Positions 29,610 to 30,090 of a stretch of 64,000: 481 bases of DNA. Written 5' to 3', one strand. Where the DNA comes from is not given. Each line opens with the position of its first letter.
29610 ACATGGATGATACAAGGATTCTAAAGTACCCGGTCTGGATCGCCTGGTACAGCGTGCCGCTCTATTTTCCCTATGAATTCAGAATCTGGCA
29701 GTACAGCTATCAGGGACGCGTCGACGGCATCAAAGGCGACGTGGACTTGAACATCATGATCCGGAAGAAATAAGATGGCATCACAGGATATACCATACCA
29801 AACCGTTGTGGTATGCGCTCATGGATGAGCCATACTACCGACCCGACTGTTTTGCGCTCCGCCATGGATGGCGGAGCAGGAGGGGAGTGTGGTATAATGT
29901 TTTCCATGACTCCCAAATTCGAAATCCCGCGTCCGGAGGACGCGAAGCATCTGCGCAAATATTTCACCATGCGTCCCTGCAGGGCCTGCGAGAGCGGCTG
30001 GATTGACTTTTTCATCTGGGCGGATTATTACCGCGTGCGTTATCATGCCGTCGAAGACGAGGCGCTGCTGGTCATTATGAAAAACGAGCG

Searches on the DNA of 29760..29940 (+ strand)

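Call 10: search_rna_families(source=window, threshold=evalue, max_evalue=10, start=29760, end=29940, show_alignments=4)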
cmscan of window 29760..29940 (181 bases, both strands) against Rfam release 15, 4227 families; matches with E-value up to 10: 5.
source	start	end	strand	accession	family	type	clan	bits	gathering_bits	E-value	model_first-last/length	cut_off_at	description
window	29840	29893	+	RF03685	MIR9677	Gene; miRNA;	-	20.2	90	0.13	1-87/87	no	MIR9677 microRNA precursor family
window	29845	29881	+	RF01729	Termite-flg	Cis-reg;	-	17.3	40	0.53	1-106/106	no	Termite-flg RNA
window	29808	29908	+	RF00195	RsmY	Gene; sRNA;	CL00106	14.4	57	0.13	1-121/121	no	RsmY RNA family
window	29851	29876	-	RF02227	sX8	Gene; sRNA;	-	13.1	50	2.8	1-82/82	no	Proteobacterial sRNA sX8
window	29850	29882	+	RF02656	sot0042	Gene; sRNA;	-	8.7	88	3.6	7-40/174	no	Sense overlapping transcript RNA 0042 (sot)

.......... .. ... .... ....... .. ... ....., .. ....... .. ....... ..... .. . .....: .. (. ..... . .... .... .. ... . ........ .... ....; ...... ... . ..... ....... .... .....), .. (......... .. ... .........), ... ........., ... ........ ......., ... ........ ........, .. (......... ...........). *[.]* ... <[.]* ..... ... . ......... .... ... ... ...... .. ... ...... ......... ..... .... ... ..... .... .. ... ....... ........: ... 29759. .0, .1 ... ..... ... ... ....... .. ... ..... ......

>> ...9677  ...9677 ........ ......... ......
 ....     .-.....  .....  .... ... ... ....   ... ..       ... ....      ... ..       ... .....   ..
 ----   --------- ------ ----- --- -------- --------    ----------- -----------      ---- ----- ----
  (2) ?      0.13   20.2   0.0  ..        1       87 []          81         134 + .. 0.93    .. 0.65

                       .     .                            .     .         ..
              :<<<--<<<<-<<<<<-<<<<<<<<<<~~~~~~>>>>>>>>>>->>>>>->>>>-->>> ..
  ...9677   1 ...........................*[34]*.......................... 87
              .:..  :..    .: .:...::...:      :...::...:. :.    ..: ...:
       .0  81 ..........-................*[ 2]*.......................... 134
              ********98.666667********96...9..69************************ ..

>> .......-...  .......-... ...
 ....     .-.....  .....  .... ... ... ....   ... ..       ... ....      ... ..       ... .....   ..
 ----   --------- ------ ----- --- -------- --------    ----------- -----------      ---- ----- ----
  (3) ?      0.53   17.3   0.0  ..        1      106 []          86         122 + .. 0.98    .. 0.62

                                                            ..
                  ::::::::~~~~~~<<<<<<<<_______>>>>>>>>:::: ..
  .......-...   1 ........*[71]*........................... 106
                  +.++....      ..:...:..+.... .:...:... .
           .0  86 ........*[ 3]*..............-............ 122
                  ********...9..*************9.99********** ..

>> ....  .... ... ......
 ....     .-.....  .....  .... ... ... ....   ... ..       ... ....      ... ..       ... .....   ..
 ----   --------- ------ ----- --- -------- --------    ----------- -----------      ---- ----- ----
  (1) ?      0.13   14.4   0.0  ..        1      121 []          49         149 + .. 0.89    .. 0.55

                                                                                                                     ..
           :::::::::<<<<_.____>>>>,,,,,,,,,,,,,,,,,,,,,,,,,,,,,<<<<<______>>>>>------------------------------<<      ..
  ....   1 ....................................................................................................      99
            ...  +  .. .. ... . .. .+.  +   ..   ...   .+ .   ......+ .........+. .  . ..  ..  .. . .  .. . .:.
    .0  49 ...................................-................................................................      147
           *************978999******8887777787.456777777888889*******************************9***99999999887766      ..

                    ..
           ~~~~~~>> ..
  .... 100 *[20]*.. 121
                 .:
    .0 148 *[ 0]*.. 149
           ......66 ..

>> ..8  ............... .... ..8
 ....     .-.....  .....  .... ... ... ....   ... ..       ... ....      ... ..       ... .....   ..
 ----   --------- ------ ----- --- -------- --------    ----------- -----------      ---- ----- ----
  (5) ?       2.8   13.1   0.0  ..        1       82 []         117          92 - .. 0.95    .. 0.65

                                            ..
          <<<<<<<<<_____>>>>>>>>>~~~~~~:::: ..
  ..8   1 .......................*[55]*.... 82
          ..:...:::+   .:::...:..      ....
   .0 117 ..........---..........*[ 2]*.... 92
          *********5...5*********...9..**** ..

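Call 37: build_rna_model(alignment_id=A2, structure=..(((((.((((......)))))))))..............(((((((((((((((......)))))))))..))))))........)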
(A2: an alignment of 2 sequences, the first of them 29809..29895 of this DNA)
Model R1 built from alignment A2 (2 sequences, 87 columns); structure: as given.
model positions 87; base pairs 24; branch points 1; effective number of sequences 1.14; information 0.655 bits per position. Calibrated on 0.2 Mb of random sequence (short: E-values are rough).
structure used (alignment columns):
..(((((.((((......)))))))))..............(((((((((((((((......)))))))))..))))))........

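Call 38: search_with_rna_model(model_id=R1, sources=[window, L006, L007, L008, L009, L010, L011, L015, L016], max_evalue=10, show_alignments=6)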
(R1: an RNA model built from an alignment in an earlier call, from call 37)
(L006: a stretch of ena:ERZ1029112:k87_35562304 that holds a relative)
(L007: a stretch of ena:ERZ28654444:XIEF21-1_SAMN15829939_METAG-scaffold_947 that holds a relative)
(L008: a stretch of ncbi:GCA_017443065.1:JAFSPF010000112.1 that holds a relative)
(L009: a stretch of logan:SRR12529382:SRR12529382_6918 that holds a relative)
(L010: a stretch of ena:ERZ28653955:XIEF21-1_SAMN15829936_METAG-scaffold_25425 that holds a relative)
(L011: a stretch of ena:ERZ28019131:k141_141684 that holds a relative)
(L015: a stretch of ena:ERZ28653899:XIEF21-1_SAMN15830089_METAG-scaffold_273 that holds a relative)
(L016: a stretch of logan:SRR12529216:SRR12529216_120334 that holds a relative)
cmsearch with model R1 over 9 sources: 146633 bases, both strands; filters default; matches with E-value up to 10: 9.
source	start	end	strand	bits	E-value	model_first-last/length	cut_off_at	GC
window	29809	29895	+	113.8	5.5e-25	1-87/87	no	0.59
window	61773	61859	+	112.3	1.2e-24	1-87/87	no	0.6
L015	9905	9991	+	112.3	1.2e-24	1-87/87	no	0.6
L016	1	71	+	79.9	7e-17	17-87/87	5'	0.58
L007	15222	15305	-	33.6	7.7e-06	1-87/87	no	0.49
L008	15222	15305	-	33.6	7.7e-06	1-87/87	no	0.49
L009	5514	5597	-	33.6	7.7e-06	1-87/87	no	0.49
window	29851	29878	-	10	3.3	47-74/87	no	0.64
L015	20827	20849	-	9.9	3.6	64-87/87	5'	0.7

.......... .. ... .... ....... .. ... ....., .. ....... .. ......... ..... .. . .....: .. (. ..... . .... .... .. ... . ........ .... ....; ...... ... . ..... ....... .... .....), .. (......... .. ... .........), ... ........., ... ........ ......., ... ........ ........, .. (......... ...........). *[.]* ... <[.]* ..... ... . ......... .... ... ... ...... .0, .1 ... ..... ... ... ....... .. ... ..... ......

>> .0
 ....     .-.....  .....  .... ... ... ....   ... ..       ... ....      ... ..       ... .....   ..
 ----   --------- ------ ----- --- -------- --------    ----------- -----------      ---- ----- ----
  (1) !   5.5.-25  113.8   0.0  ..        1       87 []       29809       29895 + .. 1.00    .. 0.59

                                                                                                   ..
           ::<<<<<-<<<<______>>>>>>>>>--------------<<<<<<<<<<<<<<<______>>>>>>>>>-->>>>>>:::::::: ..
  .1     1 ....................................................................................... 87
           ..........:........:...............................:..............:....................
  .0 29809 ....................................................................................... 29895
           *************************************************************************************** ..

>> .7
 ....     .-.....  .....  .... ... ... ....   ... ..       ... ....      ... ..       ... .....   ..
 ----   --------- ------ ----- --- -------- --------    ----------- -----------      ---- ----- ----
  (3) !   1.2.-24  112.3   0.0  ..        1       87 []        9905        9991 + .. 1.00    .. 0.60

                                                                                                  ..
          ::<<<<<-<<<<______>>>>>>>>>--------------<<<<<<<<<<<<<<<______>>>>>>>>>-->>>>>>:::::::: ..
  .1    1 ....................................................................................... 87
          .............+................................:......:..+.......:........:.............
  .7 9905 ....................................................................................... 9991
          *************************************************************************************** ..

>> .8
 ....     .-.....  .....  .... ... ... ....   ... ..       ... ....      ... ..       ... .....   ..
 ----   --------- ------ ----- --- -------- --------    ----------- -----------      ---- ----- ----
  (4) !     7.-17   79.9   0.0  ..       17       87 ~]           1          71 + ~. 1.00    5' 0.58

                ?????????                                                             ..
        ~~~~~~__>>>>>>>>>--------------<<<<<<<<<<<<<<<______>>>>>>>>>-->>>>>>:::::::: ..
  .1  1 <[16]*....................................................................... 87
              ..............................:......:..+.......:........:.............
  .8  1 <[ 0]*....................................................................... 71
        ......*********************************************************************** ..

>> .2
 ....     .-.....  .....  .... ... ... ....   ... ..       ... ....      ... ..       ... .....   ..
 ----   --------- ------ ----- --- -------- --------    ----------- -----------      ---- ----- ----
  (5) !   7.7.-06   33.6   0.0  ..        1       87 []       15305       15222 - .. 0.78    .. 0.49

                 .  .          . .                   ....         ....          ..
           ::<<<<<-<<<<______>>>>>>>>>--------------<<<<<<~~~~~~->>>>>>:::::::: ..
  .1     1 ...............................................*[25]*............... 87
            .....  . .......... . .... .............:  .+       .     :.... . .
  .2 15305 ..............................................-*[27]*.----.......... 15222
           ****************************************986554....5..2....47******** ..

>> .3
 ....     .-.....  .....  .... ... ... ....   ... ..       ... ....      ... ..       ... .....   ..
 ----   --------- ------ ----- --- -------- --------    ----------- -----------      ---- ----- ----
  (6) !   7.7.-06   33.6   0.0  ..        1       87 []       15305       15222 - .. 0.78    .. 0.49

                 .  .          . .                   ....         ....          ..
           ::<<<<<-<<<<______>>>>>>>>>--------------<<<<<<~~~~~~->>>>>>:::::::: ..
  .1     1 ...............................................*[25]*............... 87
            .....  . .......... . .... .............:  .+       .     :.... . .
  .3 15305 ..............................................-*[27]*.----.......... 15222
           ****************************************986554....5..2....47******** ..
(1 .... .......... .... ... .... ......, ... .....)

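Call 48: search_with_rna_model(model_id=R1, sources=[L019, L020, L017, L018, L012, L013, L014], max_evalue=10, show_alignments=2)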
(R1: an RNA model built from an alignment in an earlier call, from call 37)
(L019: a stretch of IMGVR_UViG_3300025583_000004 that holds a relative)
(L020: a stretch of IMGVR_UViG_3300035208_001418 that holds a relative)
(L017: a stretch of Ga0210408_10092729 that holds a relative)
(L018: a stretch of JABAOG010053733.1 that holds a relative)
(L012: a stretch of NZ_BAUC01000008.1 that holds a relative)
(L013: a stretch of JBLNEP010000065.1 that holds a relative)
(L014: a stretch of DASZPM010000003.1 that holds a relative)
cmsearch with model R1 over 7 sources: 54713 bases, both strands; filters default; matches with E-value up to 10: 5.
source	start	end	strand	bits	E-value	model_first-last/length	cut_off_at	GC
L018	1098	1181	+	20.6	0.0036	1-87/87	no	0.67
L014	4672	4740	+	15.3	0.066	1-87/87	no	0.41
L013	6452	6529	+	11.3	0.59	1-87/87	no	0.54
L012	7212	7255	+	9.6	1.5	28-79/87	no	0.48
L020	9877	9925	-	8.2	3.3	1-87/87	no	0.53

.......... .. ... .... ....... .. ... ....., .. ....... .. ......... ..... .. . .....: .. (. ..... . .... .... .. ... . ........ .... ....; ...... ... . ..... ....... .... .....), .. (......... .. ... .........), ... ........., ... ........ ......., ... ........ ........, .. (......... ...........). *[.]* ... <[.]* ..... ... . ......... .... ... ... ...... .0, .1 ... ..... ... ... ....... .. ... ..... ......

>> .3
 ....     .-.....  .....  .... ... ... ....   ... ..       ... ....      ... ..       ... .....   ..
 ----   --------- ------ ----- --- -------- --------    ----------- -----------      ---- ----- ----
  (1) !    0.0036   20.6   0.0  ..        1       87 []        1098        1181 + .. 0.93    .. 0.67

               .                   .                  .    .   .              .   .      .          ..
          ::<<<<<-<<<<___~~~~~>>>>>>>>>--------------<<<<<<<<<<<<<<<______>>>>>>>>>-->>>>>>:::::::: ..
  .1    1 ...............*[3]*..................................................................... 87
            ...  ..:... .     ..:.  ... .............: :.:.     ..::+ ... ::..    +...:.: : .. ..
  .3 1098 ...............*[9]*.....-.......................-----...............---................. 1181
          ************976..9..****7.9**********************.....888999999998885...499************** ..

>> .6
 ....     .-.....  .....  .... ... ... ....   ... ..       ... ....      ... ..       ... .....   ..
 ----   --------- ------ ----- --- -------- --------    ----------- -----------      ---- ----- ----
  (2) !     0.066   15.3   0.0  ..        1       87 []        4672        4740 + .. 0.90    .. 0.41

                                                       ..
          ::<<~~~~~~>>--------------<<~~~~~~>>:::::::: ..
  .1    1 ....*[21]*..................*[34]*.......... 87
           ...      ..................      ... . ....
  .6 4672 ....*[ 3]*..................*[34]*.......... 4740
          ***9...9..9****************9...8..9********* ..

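Call 51: search_with_rna_model(model_id=R1, sources=[L021, L022], max_evalue=10, show_alignments=3)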
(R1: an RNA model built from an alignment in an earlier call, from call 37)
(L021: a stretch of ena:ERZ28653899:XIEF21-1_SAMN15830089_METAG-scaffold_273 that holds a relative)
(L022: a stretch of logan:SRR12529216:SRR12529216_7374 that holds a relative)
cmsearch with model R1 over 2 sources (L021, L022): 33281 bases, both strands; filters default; matches with E-value up to 10: 5.
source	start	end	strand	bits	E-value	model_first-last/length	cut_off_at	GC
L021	20826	20912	-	112.3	2.8e-25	1-87/87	no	0.6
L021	537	582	-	8.7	1.5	32-79/87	no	0.7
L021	20843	20870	+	6.6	4.9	47-74/87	no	0.57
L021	9938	9977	+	6.5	5.1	40-79/87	no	0.8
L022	6194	6233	+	6.5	5.1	40-79/87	no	0.8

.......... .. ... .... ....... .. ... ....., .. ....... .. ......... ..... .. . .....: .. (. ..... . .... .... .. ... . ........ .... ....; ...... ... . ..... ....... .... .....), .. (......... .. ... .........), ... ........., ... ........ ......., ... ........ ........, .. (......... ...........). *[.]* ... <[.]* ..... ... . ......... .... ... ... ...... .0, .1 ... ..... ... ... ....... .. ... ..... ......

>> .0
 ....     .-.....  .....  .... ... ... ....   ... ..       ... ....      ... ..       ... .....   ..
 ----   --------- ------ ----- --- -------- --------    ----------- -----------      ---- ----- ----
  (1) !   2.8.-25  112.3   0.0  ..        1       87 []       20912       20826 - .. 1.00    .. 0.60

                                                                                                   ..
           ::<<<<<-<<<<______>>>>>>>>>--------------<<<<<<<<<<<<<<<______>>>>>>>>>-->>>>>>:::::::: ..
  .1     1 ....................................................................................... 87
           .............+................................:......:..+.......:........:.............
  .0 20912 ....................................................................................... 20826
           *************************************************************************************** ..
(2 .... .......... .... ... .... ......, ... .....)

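Call 72: search_dna_similar(query=window:29809-29895:+, collection=plasmids, mode=distant, max_evalue=1, max_rows=10)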
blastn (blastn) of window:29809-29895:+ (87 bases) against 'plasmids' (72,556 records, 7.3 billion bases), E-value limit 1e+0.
No match.

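Call 73: search_dna_similar(query=window:29809-29895:+, collection=phages, mode=distant, max_evalue=1, max_rows=10)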
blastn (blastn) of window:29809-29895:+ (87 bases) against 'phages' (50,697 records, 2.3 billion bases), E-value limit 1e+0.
Records with a match: 1; places in all: 1; records where one place covers at least 80% of the query: 0.
Best place of each record, by identity: 80-90% 1.
By first word of the organism name: Microbacterium 1.
By host as written in the record: Microbacterium paraoxydans NWU1 1.
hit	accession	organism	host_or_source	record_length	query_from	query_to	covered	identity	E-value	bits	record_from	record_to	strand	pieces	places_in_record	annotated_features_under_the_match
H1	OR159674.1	Microbacterium phage Nicole72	Microbacterium paraoxydans NWU1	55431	8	39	37%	85.7%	2e-1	40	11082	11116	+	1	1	15: hypothetical protein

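Call 87: search_with_rna_model(model_id=R1, sources=[L026, L027, L023, L024, L025], max_evalue=10, show_alignments=6)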
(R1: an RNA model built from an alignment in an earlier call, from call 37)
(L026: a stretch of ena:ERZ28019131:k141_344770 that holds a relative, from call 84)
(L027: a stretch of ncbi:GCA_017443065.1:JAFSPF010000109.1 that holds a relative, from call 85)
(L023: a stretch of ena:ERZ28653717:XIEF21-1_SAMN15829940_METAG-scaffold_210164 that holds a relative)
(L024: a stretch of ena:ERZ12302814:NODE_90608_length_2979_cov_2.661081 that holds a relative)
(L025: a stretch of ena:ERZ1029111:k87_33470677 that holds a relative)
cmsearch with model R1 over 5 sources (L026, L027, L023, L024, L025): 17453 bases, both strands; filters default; matches with E-value up to 10: 3.
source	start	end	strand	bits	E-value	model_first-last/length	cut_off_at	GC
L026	2114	2200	+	107.3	2.4e-24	1-87/87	no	0.63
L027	2815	2887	+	48.1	3.3e-10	1-87/87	no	0.55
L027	2831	2907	-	11.6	0.17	1-87/87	no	0.48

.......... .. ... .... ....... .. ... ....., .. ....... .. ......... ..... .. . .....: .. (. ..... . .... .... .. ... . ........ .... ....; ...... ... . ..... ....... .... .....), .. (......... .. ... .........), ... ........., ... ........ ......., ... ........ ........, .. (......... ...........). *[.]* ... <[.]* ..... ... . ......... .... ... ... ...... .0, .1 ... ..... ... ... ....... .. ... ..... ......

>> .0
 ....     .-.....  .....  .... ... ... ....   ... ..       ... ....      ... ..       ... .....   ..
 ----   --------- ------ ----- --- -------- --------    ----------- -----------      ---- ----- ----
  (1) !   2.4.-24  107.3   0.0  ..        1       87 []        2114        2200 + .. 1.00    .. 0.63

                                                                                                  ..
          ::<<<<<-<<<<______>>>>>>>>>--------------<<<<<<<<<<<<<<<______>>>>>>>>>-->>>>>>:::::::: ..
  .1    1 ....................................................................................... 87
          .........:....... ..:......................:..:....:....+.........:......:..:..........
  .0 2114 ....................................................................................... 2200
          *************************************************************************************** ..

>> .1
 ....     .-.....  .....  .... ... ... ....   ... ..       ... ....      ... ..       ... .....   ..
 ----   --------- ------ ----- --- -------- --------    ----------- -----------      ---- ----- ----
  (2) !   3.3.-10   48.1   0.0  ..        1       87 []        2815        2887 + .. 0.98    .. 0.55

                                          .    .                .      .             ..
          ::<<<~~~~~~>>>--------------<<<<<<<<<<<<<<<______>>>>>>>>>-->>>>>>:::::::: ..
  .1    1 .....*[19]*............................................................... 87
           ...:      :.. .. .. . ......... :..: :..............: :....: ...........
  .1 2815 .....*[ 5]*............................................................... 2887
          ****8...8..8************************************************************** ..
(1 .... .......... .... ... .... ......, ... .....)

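Call 89: search_with_rna_model(model_id=R1, sources=[window, L026, L027, L007], max_evalue=0.001, make_alignment=true)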
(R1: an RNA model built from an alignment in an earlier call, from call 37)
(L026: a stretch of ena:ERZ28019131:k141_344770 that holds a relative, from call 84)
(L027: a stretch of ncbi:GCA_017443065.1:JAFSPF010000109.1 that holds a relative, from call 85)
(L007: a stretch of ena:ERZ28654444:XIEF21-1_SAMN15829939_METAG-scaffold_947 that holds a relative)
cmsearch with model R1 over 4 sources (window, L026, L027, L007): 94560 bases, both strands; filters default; matches with E-value up to 0.001: 5.
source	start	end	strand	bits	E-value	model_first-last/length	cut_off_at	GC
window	29809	29895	+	113.8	3.6e-25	1-87/87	no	0.59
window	61773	61859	+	112.3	8e-25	1-87/87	no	0.6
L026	2114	2200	+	107.3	1.3e-23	1-87/87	no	0.63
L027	2815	2887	+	48.1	1.8e-09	1-87/87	no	0.55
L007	15222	15305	-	33.6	4.9e-06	1-87/87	no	0.49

Alignment A6: 5 matches aligned to the model, 119 columns, each read 5' to 3' on its own strand. Consensus structure (alignment columns), stored with it:
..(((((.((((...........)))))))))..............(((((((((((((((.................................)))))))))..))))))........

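Call 105: search_with_rna_model(model_id=R1, sources=[L028, L029, L030], max_evalue=1, show_alignments=4)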
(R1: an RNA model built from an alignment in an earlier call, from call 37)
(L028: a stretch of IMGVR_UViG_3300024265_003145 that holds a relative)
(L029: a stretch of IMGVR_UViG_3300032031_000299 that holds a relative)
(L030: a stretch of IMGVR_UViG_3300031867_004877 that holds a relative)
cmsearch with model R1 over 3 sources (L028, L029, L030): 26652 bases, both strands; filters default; matches with E-value up to 1: 0.
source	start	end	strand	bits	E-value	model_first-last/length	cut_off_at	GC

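Call 107: search_with_rna_model(model_id=R1, source=window, filters=off, max_evalue=1)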
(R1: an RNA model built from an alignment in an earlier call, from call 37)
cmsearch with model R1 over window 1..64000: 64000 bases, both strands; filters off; matches with E-value up to 1: 4.
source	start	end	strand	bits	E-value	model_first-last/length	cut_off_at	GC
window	29809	29895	+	113.8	2.4e-25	1-87/87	no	0.59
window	61773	61859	+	112.3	5.4e-25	1-87/87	no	0.6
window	29790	29837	-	18.2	0.016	1-87/87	no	0.46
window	61733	61801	-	11.4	0.67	1-87/87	no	0.58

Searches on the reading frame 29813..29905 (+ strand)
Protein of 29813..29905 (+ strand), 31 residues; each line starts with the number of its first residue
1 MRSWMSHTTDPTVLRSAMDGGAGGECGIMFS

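Call 82: search_protein_representatives(alignment_id=A5)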
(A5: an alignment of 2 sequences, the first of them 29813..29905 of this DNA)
Query: 2 sequences, 31 profile positions. Proteins with E-value up to 0.001 (for the whole library): 6; up to 1e-10: 1; up to 1e-30: 0. The best 6 are listed.
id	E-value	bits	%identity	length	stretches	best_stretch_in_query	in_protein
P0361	1.7e-16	75.5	-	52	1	1-29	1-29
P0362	3.0e-07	45.9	-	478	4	10-25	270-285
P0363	1.8e-06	43.4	-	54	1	7-29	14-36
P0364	4.2e-06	42.3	-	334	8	11-21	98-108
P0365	5.1e-05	38.8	-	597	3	9-20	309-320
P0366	7.8e-04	35.0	-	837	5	9-20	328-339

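Call 84: find_encoding_contigs(protein=P0361, flank=10000, max_places=10)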
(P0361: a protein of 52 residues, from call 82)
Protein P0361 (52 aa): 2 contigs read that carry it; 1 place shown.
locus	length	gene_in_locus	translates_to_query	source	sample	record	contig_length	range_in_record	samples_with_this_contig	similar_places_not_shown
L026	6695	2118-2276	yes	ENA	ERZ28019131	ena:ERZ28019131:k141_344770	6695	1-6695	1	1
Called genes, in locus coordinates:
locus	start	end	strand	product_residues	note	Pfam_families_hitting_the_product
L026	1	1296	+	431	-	?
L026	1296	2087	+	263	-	PF13353:Fer4_12, PF04055:Radical_SAM (weak), PF13353:Fer4_12 (weak)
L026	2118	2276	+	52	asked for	-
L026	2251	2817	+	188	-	PF05685:Uma2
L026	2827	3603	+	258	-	PF01643:Acyl-ACP_TE, PF13279:4HBT_2 (faint)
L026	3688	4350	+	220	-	PF00215:OMPdecase (weak)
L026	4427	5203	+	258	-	PF08220:HTH_DeoR, PF08279:HTH_11 (faint), PF00455:DeoRC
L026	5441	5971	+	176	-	PF07969:Amidohydro_3 (weak), PF01979:Amidohydro_1 (weak)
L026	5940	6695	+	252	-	PF01436:NHL (weak)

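Call 85: find_encoding_contigs(protein=P0363, flank=10000, max_places=10)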
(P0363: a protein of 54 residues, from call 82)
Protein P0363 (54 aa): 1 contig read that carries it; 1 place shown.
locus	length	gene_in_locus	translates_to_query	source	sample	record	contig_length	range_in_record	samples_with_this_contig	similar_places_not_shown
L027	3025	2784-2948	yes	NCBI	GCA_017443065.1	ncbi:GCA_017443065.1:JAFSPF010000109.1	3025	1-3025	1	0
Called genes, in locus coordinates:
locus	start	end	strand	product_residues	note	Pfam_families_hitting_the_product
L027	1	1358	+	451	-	?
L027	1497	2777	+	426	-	PF13240:Zn_Ribbon_1 (weak)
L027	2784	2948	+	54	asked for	-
